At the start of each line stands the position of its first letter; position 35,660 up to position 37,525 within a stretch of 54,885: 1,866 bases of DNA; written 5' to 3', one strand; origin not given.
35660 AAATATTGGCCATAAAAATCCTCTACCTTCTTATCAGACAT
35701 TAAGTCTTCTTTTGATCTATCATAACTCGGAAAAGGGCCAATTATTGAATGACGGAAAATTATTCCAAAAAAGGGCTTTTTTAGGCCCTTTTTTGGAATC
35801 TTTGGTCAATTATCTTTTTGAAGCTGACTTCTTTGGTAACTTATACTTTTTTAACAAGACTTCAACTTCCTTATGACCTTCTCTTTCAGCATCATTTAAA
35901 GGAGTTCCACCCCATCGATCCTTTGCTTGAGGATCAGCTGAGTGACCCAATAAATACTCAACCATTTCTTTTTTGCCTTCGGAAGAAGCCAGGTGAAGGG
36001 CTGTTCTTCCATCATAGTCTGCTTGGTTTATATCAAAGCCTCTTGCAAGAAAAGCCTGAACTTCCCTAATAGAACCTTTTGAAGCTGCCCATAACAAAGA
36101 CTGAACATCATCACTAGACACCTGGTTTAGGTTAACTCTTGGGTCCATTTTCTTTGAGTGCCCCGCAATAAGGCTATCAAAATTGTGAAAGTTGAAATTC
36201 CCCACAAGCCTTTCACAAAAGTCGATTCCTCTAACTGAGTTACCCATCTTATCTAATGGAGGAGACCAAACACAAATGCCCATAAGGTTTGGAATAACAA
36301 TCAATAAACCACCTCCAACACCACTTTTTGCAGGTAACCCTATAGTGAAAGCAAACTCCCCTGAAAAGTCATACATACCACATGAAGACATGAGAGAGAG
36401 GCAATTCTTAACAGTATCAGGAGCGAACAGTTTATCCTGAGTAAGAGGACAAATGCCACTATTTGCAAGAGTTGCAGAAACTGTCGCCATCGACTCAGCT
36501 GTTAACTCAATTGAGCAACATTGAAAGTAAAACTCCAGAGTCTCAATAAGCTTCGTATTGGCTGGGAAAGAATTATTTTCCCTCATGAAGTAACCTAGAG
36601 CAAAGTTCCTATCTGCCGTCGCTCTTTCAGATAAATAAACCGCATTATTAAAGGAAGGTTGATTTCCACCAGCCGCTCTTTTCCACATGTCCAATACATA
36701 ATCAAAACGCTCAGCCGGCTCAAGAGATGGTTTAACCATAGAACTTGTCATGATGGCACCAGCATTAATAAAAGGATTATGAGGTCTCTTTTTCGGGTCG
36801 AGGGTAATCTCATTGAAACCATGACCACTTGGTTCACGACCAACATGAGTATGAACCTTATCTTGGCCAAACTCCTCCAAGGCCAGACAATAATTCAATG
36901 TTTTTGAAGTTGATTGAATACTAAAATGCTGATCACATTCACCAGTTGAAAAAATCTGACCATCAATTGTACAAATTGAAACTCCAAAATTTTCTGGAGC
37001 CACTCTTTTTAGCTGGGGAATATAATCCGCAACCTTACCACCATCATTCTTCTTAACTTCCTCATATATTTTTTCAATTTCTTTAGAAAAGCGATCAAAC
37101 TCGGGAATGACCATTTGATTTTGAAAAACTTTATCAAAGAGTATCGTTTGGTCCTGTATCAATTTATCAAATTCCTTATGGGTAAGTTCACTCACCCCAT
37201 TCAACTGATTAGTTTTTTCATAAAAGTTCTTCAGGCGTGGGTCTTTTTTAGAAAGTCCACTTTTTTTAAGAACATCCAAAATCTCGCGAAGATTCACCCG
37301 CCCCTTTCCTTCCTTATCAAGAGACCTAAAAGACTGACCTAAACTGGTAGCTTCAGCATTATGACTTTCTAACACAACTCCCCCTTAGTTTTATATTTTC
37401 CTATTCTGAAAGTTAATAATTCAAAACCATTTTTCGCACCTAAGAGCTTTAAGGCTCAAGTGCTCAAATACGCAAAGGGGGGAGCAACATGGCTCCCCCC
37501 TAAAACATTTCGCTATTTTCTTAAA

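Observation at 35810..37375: Bacterial glutaminase with the complete three-module architecture of animal kidney-type glutaminase (GLS)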

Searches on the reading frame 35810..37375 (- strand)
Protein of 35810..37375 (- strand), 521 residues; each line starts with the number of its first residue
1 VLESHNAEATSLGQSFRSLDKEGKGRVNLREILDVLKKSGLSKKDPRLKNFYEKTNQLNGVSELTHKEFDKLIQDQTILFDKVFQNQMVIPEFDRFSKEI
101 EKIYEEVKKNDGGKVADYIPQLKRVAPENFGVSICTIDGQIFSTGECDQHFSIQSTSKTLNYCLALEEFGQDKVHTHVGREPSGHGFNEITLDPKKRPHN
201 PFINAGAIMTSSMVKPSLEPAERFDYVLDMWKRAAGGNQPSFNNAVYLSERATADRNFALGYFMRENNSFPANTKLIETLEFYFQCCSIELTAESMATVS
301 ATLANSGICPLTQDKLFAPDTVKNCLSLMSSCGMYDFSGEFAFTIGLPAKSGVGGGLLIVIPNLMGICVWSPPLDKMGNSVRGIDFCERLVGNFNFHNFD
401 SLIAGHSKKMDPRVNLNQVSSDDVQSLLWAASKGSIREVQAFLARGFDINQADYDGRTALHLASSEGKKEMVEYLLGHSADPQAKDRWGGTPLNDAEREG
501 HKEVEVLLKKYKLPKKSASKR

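Call 3: search_protein_families(library=pfam, proteins=[window:35810-37375:-], max_evalue=0.01)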
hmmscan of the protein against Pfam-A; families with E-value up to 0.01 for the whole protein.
window:35810-37375:- (521 aa): 8 families
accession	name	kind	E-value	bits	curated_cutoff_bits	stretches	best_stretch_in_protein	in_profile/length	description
PF04960.20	Glutaminase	-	2.3e-113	378.6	27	1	113-399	1-286/286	Glutaminase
PF13637.12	Ank_4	-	2e-14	53.8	22.7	2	427-476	1-50/50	Ankyrin repeats (many copies)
PF12796.13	Ank_2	-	8.8e-14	52.3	27.3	1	427-510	1-82/90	Ankyrin repeats (3 copies)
PF17959.7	EF-hand_14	-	7e-12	46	23.7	1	16-91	6-90/90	EF-hand domain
PF00023.36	Ank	-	2.2e-11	43.8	21.1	1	455-487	1-33/33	Ankyrin repeat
PF13606.12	Ank_3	-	1.1e-08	34.9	22.3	1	455-483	1-29/30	Ankyrin repeat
PF13857.12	Ank_5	-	3.3e-08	34.1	27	1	444-493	3-53/56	Ankyrin repeats (many copies)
PF13499.12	EF-hand_7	-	0.0035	18.1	30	0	11-74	3-47/67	EF-hand domain pair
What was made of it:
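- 37103..37330 (-): N-terminal EF-hand-like helical module (res 16-91). Loop 1 is D20-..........-E31 and is non-canonical (Glu at loop position 3, Lys at position 5). PF17959 EF-hand_14, E 7e-12 (call 3).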

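Call 4: search_solved_structures(query=window:35810-37375:-, show_alignments=2)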
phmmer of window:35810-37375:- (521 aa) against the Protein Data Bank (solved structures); distinct sequences matched with E-value up to 0.001: 457 (the best 60 are shown).
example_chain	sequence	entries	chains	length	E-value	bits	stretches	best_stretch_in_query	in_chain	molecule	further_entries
5uqe_A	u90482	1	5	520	4.1e-153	514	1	21-513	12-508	Glutaminase kidney isoform, mitochondrial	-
8gwr_B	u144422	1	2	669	1.7e-152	512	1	21-513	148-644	Glutaminase kidney isoform, mitochondrial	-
8szl_A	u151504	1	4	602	6.6e-143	480.4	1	12-512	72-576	Glutaminase liver isoform, mitochondrial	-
8t0z_A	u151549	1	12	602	1.3e-142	479.4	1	12-512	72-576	Glutaminase liver isoform, mitochondrial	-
8ima_A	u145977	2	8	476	1.1e-130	440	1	21-414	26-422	Glutaminase kidney isoform, mitochondrial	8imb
8bsl_A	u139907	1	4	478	1.1e-130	440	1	21-414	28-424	Glutaminase kidney isoform, mitochondrial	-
7rgg_A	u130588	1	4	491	1.4e-130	439.7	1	21-413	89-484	Glutaminase kidney isoform, mitochondrial 68 kDa chain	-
6ul9_A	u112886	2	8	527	1.5e-130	439.6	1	21-414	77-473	Glutaminase kidney isoform, mitochondrial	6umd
3unw_A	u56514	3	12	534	1.6e-130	439.5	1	21-414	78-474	Glutaminase kidney isoform, mitochondrial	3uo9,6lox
8jub_A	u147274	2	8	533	1.6e-130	439.5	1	21-414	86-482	Glutaminase kidney isoform, mitochondrial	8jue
5fi2_A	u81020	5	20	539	1.7e-130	439.5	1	21-414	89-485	Glutaminase kidney isoform, mitochondrial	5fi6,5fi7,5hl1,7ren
5d3o_A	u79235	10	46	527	5.6e-130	437.7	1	21-414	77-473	Glutaminase kidney isoform, mitochondrial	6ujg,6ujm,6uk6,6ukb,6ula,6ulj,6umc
5i94_A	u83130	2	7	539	5.9e-130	437.6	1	21-414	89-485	Glutaminase kidney isoform, mitochondrial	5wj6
3ss3_A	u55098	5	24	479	7.7e-130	437.3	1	21-414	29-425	Glutaminase C | Glutaminase kidney isoform, mitochondrial | Isoform 2 of Glutaminase kidney isoform, mitochondrial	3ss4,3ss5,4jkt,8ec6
7sbm_A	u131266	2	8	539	8e-130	437.2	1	21-414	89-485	Isoform 3 of Glutaminase kidney isoform, mitochondrial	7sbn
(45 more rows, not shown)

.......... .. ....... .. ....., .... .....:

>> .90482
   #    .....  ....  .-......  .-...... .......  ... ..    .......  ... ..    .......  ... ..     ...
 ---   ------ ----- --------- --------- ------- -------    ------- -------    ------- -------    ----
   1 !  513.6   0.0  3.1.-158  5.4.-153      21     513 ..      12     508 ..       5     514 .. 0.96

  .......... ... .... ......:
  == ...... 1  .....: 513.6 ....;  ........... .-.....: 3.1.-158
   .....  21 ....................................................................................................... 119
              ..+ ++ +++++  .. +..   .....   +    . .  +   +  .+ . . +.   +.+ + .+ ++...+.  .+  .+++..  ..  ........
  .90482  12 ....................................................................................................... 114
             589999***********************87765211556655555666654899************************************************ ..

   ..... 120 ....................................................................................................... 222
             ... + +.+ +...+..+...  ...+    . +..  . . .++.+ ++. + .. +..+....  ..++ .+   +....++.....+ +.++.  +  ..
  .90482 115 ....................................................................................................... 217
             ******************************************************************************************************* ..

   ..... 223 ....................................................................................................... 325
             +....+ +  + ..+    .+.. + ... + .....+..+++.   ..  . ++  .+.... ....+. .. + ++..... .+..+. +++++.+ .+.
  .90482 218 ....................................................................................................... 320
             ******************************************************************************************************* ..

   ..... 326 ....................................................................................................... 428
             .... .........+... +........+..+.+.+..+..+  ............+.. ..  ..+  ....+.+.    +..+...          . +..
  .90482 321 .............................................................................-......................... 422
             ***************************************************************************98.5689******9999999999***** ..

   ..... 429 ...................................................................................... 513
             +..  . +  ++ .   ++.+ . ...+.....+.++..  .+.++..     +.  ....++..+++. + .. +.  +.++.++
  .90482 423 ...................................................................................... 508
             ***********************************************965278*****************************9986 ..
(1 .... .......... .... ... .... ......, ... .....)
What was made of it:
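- Checked: phmmer against PDB (call 4):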
